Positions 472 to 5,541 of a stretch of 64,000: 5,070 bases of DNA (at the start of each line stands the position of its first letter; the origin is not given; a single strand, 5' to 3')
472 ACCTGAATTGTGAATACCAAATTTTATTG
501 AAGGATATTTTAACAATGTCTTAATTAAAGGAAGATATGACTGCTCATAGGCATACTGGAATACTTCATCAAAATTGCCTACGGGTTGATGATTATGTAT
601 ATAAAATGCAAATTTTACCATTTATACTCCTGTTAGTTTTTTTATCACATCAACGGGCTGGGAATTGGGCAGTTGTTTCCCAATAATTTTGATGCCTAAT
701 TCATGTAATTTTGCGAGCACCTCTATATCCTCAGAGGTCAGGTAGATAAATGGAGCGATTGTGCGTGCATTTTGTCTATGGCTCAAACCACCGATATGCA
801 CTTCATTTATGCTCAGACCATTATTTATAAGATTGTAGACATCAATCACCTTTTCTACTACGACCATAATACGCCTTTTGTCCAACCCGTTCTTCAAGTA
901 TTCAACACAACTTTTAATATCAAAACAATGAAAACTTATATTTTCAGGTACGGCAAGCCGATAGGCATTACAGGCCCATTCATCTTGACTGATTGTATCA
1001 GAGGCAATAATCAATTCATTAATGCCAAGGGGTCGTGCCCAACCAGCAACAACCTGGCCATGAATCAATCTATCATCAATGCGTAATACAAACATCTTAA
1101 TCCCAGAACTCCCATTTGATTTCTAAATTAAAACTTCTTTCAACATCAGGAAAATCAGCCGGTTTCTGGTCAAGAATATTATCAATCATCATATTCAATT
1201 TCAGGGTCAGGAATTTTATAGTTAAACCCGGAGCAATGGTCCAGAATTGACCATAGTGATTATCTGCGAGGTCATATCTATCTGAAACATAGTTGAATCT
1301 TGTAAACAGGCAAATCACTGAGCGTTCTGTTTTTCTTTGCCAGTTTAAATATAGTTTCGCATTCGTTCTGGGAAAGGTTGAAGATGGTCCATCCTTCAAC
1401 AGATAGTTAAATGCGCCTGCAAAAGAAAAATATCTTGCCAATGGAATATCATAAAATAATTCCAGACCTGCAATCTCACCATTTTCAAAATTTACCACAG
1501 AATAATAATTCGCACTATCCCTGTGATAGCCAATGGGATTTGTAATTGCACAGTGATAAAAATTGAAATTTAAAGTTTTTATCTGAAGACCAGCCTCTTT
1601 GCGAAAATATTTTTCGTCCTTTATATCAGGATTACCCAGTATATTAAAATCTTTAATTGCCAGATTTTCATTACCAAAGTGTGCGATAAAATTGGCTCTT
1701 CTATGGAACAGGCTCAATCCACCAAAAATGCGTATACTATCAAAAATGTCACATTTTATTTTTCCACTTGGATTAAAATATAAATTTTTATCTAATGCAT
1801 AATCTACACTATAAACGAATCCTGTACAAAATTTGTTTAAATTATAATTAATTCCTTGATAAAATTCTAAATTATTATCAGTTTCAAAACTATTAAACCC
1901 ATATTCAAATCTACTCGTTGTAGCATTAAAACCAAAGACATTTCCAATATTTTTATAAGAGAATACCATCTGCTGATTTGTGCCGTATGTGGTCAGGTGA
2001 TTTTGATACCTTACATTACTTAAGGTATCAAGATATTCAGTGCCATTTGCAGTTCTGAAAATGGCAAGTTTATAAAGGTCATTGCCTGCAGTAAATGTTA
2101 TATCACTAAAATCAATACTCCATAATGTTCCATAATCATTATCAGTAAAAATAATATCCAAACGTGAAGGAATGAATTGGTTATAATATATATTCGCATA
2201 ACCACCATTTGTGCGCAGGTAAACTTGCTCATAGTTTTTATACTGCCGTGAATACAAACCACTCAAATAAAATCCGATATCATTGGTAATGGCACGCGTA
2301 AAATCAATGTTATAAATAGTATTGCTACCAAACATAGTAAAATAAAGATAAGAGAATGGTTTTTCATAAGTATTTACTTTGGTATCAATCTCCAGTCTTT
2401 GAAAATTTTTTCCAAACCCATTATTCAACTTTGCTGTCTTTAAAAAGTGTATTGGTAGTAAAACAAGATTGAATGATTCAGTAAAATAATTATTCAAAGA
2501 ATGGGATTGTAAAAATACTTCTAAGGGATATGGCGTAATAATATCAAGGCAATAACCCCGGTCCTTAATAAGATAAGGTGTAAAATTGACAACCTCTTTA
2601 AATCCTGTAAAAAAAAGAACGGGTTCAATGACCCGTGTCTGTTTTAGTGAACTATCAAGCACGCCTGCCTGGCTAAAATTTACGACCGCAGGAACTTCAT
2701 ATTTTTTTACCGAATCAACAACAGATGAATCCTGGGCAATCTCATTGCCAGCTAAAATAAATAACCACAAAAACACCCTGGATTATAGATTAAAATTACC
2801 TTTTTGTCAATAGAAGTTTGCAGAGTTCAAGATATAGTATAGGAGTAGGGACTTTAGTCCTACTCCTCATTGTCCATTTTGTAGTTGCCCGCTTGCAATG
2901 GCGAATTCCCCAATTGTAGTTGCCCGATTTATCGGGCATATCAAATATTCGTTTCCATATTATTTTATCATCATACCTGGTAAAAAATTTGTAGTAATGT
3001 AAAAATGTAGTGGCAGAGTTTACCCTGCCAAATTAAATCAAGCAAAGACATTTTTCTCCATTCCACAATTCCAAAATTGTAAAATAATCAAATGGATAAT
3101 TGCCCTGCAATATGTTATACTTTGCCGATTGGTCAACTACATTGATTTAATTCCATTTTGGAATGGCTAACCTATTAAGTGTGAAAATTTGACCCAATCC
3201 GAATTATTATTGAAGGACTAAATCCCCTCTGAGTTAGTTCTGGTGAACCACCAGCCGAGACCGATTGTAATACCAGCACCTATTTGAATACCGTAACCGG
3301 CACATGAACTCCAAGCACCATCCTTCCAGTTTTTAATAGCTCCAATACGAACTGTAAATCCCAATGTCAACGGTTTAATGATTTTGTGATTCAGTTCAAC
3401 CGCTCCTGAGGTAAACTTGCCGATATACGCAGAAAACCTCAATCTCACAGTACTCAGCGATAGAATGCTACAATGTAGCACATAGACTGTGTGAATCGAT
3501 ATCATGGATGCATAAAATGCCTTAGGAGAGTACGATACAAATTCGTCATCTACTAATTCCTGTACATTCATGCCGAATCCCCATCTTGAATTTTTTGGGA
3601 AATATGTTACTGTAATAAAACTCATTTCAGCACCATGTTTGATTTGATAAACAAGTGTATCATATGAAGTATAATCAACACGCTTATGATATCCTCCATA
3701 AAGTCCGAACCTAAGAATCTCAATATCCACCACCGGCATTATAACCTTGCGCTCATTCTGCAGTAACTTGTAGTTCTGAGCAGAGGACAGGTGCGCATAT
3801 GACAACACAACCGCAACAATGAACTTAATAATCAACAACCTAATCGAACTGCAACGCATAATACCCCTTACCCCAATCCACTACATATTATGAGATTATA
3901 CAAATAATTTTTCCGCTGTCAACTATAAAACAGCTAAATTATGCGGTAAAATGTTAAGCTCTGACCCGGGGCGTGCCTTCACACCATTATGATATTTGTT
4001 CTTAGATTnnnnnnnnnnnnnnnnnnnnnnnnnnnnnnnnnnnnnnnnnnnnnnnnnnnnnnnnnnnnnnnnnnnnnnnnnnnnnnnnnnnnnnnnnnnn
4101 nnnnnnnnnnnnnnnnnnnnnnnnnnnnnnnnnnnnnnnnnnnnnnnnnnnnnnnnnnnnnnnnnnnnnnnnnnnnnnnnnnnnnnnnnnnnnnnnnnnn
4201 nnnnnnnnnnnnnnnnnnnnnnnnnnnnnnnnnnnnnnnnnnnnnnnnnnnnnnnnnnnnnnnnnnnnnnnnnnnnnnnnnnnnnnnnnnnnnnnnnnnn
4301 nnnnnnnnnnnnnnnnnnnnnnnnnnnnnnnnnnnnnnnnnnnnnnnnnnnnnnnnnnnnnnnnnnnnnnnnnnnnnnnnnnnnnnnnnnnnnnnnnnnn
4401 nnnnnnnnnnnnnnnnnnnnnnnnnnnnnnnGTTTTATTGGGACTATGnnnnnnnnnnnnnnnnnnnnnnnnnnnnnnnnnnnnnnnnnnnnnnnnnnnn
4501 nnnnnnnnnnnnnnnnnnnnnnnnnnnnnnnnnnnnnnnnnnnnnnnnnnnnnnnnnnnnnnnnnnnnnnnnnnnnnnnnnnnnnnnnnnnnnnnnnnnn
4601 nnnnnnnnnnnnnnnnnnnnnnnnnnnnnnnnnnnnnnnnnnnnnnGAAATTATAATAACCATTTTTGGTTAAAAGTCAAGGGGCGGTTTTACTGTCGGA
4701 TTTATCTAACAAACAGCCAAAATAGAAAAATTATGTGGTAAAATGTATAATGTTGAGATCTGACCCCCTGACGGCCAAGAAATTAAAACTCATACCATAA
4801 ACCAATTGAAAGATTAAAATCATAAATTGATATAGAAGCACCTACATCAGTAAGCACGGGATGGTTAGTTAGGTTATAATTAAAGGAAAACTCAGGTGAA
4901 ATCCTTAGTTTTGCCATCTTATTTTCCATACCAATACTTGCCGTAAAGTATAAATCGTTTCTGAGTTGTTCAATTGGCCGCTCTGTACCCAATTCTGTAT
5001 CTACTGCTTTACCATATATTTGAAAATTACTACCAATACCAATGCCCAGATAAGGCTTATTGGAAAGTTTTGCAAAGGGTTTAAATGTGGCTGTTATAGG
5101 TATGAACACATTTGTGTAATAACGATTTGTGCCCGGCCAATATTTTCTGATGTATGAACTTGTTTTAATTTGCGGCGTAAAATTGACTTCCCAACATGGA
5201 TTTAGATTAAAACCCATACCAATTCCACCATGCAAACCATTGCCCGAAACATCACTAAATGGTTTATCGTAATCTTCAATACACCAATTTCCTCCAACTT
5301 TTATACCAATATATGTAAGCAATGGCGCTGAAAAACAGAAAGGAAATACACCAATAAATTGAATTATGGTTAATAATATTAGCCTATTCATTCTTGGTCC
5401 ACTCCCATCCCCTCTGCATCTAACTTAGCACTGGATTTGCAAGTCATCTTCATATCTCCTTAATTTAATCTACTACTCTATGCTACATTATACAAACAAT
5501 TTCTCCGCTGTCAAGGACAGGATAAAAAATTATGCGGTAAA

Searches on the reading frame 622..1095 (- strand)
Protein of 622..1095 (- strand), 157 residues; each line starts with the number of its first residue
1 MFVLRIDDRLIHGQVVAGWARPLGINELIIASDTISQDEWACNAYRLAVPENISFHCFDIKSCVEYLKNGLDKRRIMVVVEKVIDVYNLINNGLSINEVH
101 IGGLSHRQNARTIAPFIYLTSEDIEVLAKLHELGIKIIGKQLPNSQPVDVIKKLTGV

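Call 66: find_encoding_contigs(protein=window:622-1095:-, flank=10000, max_places=4)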
Protein window:622-1095:- (157 aa): no gene with exactly this product is on record in the collection.

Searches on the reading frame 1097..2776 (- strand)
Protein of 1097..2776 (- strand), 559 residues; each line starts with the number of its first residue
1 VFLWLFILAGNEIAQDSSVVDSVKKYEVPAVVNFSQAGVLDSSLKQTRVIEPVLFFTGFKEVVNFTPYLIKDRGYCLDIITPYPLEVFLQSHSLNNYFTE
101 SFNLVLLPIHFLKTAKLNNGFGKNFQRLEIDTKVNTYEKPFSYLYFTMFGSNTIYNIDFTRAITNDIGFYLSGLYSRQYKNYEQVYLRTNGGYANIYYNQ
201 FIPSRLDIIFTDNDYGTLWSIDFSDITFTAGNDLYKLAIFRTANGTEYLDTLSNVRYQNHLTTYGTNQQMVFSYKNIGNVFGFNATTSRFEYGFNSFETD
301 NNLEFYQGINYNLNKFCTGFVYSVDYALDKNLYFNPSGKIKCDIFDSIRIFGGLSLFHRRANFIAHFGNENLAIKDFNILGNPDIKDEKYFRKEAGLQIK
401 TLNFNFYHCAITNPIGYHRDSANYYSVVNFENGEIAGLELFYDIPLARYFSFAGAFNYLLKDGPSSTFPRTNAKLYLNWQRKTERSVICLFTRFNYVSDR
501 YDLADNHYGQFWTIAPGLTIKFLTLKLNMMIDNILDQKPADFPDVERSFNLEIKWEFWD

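Call 11: search_protein_families(library=pfam, proteins=[window:1097-2776:-])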
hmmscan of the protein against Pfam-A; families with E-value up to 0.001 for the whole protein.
window:1097-2776:- (559 aa): 0 families

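Call 12: find_encoding_contigs(protein=window:1097-2776:-, flank=10000, max_places=6)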
Protein window:1097-2776:- (559 aa): no gene with exactly this product is on record in the collection.

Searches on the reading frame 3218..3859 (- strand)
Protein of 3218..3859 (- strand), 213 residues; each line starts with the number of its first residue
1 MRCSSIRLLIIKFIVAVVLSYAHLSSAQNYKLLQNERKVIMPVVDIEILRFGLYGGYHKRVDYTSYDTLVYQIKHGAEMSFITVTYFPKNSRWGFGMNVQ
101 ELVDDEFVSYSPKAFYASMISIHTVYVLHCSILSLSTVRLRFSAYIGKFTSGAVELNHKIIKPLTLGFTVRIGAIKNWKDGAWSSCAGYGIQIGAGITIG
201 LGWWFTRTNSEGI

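Call 11: search_protein_families(library=pfam, proteins=[window:3218-3859:-])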
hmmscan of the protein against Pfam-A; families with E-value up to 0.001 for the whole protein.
window:3218-3859:- (213 aa): 0 families

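Call 68: find_encoding_contigs(protein=window:3218-3859:-, flank=10000, max_places=6)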
Protein window:3218-3859:- (213 aa): 1 contig read that carries it; 1 place shown.
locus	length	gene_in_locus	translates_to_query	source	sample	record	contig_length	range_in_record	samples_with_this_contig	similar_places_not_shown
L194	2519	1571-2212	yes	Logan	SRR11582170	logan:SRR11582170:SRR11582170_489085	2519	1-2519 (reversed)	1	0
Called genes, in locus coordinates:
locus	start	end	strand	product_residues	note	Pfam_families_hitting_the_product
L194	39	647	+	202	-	-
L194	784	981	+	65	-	PF18929:DUF5678 (weak)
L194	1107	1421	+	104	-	-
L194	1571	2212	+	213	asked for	-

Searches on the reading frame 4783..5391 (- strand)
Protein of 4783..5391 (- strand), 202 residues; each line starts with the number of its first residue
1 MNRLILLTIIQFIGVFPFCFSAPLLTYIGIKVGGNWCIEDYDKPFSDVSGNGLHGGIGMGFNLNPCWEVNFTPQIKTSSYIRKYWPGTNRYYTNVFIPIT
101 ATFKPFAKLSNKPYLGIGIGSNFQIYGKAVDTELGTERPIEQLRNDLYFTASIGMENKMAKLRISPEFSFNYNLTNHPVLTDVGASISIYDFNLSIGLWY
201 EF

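Call 11: search_protein_families(library=pfam, proteins=[window:4783-5391:-])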
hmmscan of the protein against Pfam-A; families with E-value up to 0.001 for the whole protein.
window:4783-5391:- (202 aa): 1 family
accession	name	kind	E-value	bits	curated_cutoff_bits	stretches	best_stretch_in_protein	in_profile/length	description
PF13505.12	OMP_b-brl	-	0.00045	20.9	28.7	0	30-195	22-170/175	Outer membrane protein beta-barrel domain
